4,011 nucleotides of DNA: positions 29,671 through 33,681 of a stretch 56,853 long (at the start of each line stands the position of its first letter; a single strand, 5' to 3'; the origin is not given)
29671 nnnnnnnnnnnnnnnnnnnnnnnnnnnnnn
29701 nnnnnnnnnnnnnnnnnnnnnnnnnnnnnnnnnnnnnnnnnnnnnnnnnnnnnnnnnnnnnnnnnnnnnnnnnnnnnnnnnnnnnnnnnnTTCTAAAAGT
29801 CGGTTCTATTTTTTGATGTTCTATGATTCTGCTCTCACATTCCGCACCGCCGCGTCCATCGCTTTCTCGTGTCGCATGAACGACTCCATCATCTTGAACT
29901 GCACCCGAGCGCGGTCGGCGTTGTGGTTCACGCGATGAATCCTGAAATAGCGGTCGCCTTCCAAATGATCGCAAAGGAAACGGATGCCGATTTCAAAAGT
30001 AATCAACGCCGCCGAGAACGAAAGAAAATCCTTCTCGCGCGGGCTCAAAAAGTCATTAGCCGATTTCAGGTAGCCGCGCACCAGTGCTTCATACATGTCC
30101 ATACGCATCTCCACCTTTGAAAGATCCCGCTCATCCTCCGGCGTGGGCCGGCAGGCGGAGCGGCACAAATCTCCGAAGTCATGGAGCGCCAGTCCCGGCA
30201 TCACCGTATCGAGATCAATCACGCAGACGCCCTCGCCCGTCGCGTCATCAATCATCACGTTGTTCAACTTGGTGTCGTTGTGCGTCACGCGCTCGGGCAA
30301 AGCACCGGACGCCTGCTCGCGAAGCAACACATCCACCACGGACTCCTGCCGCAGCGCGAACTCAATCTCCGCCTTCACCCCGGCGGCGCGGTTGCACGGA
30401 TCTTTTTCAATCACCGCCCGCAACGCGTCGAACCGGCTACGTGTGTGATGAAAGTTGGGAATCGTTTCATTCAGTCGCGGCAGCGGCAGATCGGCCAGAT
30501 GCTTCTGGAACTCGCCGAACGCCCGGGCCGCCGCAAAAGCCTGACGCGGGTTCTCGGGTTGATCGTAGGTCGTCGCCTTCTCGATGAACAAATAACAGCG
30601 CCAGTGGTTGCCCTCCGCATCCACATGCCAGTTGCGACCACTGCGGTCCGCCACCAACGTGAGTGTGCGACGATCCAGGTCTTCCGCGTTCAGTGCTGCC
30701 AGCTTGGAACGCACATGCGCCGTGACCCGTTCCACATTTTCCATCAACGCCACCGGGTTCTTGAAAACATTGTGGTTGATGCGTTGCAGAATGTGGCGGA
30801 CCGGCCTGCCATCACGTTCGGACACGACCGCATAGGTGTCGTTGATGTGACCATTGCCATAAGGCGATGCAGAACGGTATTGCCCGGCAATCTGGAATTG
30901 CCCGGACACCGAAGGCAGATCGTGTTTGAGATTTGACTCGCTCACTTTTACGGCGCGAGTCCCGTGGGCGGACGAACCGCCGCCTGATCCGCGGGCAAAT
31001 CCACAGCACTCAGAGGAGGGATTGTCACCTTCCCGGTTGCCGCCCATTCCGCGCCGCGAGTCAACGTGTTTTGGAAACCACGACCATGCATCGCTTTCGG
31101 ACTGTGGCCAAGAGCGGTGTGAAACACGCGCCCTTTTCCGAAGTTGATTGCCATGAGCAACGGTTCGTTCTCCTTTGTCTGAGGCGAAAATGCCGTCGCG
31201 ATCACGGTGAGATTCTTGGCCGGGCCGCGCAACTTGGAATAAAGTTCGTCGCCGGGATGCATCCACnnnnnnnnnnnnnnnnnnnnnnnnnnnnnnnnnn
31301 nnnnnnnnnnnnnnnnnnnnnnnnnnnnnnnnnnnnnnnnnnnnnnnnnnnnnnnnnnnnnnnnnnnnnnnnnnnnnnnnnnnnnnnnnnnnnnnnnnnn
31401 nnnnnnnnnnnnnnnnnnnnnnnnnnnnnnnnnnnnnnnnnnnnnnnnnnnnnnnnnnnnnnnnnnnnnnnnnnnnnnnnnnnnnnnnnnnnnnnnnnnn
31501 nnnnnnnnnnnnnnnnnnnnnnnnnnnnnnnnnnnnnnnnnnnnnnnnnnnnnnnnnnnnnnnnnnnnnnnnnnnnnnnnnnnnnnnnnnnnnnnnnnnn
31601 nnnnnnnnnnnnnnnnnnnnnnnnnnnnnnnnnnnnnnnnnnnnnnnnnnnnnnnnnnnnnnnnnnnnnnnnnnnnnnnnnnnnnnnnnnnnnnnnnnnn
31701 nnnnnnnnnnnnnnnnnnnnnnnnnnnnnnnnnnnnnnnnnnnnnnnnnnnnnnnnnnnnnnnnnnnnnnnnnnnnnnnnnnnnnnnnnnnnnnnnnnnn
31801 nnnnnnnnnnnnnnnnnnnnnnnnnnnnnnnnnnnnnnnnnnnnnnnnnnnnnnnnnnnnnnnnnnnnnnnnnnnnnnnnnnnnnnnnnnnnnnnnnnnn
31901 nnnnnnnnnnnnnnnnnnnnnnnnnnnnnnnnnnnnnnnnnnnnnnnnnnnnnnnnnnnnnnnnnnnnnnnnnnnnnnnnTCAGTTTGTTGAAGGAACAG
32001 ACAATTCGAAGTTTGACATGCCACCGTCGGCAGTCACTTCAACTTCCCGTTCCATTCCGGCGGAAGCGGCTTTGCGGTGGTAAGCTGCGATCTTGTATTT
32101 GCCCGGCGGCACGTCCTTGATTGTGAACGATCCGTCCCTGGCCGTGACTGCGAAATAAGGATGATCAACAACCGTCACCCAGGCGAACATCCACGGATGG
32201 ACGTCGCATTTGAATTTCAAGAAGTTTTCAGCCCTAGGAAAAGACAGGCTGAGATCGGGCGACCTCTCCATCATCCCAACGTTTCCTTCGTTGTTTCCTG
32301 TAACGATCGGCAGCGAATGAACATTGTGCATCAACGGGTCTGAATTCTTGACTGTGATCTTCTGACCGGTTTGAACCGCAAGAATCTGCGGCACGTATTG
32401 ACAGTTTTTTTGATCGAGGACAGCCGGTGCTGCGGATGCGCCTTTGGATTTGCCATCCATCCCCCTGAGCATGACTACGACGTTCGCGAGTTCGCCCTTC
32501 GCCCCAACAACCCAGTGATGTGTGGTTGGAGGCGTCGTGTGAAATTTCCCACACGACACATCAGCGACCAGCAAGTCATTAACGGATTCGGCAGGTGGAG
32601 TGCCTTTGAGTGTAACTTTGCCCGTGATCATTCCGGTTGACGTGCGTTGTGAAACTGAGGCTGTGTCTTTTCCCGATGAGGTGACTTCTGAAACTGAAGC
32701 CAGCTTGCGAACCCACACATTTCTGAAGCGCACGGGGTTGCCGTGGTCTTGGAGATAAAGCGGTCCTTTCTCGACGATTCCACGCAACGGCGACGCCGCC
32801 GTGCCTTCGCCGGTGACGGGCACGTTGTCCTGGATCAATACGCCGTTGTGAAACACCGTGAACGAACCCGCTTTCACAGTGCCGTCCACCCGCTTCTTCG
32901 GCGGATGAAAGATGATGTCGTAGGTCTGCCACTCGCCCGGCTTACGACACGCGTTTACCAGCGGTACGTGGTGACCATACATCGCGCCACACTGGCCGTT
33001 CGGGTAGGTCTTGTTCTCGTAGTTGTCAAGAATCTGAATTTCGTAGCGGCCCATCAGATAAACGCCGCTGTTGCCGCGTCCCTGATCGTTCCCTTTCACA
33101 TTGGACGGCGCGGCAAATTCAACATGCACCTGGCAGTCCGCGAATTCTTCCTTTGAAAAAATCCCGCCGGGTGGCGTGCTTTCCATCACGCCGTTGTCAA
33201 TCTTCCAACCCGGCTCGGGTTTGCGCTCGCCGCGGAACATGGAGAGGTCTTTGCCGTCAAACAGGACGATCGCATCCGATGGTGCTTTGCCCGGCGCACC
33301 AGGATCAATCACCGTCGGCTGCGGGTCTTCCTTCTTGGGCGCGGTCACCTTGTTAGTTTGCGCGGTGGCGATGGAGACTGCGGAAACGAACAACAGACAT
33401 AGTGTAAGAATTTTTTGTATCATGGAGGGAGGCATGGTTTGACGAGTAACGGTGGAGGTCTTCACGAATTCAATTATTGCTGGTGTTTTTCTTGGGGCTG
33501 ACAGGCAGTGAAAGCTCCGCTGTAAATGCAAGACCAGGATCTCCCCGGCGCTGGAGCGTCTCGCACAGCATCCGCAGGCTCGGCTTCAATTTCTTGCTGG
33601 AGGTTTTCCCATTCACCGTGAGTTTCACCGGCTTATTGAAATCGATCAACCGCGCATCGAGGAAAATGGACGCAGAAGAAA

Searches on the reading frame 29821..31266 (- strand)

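Call 78: search_protein_families(library=pfam, proteins=[window:29821-31266:-], max_evalue=0.00001)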
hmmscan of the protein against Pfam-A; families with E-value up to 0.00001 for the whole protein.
window:29821-31266:- (481 aa): 1 family
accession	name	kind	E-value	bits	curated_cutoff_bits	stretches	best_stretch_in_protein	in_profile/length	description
PF01636.29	APH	-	6.2e-22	79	23.2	1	134-380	3-222/239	Phosphotransferase enzyme family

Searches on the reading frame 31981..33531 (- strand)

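Call 78: search_protein_families(library=pfam, proteins=[window:31981-33531:-], max_evalue=0.00001)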
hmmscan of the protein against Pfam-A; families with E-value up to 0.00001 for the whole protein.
window:31981-33531:- (516 aa): 2 families
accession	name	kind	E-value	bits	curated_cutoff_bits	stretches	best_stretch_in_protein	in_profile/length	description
PF06439.18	3keto-disac_hyd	-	2e-42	145.8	26.8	1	87-275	2-187/187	3-keto-disaccharide hydrolase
PF14686.12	fn3_3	-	2.6e-06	27.6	24.4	1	459-502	27-70/75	Polysaccharide lyase family 4, domain II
